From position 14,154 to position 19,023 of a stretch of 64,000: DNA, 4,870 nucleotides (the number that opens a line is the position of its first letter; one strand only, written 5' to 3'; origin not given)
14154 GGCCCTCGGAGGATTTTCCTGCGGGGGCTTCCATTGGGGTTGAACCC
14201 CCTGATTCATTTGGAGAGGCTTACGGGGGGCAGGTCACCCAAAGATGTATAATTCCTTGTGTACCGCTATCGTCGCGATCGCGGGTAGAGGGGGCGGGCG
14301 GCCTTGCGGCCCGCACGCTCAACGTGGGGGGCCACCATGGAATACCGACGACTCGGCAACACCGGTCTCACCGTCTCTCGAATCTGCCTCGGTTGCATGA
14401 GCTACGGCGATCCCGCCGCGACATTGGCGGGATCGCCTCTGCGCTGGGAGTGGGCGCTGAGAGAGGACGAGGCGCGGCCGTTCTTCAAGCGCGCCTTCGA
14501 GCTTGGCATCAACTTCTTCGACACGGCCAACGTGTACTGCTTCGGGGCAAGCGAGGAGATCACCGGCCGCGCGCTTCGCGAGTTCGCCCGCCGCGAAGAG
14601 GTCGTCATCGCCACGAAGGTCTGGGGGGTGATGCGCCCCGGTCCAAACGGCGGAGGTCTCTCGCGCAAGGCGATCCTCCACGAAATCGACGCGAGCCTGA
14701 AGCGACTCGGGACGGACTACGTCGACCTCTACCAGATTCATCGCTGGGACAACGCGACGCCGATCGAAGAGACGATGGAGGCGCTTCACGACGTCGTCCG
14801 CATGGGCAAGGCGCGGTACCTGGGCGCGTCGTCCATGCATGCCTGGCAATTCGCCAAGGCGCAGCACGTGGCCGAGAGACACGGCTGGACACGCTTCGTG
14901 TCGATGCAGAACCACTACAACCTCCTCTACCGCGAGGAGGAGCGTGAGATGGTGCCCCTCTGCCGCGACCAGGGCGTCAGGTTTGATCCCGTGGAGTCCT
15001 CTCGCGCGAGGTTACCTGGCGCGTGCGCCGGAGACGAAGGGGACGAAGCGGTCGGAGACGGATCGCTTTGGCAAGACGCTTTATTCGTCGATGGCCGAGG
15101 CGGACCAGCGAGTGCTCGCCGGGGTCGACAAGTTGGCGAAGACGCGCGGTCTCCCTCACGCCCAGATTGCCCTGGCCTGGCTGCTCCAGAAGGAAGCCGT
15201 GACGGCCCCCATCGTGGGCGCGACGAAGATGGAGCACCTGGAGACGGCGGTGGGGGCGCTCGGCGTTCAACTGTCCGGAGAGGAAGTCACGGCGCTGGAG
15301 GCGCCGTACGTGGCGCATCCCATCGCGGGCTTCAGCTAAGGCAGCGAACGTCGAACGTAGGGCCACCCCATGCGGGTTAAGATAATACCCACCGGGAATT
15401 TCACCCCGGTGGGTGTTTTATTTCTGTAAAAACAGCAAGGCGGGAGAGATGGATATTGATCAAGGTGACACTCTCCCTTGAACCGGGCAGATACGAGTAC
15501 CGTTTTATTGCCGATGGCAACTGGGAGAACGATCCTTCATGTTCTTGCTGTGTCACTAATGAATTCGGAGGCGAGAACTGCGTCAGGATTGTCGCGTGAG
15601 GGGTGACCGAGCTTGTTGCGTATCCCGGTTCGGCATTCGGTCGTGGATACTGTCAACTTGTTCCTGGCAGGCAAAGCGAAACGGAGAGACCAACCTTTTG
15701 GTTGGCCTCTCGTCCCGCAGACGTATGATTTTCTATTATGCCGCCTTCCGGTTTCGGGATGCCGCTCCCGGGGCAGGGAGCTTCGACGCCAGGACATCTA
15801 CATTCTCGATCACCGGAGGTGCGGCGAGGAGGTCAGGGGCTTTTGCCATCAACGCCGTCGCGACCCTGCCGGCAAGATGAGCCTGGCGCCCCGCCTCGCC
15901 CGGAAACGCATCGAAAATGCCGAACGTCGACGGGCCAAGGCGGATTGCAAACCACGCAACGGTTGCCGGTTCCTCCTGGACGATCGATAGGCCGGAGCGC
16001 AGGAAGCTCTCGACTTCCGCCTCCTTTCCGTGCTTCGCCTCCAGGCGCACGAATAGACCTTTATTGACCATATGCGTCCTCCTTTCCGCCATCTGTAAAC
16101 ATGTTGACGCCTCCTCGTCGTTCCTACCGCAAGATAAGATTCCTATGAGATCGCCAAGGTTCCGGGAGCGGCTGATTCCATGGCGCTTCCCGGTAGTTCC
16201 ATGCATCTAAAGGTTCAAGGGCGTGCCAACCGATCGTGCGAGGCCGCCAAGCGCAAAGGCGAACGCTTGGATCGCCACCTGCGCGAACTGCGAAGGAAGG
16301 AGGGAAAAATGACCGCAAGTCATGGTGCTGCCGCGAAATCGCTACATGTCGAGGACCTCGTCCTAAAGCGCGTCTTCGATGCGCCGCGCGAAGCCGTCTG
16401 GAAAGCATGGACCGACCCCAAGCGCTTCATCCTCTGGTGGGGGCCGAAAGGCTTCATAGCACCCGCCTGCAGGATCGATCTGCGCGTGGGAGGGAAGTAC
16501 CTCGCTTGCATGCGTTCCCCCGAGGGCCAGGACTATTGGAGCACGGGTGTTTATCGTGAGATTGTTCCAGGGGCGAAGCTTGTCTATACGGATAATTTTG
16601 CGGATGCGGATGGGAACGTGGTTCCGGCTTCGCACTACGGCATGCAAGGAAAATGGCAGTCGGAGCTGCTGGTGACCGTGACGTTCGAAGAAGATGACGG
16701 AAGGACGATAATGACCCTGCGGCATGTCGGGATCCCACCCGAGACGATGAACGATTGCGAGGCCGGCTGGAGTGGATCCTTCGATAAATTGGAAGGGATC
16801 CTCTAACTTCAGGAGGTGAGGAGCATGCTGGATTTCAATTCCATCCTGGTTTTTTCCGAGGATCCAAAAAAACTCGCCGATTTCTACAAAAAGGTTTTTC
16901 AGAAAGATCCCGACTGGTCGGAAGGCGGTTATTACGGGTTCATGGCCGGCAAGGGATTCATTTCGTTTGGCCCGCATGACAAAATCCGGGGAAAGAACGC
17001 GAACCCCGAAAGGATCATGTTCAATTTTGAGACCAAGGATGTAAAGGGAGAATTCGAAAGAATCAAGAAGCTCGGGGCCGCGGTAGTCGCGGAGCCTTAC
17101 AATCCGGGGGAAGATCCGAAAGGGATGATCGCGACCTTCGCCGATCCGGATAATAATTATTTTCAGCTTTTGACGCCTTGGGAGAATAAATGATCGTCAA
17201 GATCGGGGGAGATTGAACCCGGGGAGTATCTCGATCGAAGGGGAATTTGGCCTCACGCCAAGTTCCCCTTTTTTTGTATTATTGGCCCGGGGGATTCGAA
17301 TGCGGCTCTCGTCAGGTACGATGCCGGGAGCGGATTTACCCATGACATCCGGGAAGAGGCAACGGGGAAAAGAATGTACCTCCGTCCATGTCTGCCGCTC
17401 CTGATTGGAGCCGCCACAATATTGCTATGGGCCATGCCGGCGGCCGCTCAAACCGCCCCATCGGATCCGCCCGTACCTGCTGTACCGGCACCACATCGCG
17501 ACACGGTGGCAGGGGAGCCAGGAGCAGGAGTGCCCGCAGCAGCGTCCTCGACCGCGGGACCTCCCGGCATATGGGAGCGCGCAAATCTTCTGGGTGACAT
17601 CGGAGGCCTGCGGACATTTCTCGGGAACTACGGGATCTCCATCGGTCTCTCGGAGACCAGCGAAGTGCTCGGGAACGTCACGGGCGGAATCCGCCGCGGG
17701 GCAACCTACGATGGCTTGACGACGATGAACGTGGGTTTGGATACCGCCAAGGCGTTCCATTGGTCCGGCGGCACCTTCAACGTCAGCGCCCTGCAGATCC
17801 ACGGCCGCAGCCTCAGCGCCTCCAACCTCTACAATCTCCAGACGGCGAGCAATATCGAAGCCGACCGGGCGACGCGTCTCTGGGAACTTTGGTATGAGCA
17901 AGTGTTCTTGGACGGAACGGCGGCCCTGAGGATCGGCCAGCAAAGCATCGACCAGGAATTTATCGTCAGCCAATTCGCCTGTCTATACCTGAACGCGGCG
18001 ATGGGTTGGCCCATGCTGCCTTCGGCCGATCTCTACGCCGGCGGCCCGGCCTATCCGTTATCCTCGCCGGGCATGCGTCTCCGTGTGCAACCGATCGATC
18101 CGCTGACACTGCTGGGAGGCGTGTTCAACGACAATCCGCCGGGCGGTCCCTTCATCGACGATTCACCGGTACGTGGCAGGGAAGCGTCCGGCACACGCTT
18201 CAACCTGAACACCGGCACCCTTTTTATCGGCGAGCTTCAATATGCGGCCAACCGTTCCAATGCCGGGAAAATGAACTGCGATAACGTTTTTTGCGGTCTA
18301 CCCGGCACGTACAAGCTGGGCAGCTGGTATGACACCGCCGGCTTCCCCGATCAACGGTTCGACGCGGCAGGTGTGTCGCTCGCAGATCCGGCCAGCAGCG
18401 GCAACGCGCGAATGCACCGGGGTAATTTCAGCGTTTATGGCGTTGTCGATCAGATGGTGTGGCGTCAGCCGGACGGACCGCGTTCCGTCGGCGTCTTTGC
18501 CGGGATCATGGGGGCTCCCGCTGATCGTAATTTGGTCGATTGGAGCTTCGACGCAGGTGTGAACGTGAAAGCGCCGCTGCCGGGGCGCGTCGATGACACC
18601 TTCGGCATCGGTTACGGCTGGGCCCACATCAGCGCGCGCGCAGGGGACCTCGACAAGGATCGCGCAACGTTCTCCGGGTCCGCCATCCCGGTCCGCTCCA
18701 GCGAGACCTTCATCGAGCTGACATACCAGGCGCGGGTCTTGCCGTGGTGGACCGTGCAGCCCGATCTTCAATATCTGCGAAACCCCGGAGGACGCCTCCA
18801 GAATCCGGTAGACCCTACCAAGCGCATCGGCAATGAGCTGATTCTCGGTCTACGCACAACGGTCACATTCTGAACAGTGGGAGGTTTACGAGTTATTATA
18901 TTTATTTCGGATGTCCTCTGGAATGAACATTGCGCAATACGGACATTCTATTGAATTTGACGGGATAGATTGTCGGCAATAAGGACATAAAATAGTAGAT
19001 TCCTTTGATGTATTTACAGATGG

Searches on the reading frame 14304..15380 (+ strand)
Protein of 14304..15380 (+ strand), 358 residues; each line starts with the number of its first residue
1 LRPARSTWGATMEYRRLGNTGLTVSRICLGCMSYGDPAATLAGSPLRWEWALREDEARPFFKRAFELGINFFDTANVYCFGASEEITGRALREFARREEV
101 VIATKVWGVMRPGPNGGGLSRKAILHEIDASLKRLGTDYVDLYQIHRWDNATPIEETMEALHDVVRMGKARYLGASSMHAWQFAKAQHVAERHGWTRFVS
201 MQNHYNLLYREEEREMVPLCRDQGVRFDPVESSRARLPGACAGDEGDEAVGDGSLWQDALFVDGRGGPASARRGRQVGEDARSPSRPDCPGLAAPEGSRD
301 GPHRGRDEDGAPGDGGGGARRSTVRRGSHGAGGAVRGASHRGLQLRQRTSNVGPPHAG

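Call 66: search_protein_families(library=pfam, proteins=[window:14304-15380:+], max_evalue=0.00001)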
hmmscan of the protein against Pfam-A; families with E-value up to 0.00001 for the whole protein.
window:14304-15380:+ (358 aa): 1 family
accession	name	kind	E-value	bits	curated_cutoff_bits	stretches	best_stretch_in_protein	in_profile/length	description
PF00248.27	Aldo_ket_red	-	3.1e-54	184.5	24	1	26-227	1-186/291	Aldo/keto reductase family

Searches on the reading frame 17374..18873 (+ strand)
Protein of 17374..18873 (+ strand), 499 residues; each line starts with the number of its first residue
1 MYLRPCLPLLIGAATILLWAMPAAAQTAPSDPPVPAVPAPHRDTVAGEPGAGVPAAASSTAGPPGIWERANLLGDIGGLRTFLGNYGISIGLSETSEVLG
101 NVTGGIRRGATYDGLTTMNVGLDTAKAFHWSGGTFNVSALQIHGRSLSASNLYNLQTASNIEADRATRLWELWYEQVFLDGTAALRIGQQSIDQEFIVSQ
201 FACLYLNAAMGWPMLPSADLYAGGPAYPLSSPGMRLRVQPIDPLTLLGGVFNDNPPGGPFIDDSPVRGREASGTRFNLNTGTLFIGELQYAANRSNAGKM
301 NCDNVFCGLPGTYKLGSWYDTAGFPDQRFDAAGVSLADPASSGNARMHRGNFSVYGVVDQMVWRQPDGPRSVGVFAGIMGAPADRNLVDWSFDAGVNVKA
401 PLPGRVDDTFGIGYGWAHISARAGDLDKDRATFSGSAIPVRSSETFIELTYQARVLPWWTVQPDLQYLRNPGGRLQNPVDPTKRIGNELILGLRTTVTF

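Call 66: search_protein_families(library=pfam, proteins=[window:17374-18873:+], max_evalue=0.00001)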
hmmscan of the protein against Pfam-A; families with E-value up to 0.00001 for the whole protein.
window:17374-18873:+ (499 aa): 1 family
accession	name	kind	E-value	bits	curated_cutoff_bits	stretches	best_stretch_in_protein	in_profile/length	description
PF04966.18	OprB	-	2.2e-100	337.1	22.9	1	107-499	1-372/372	Carbohydrate-selective porin, OprB family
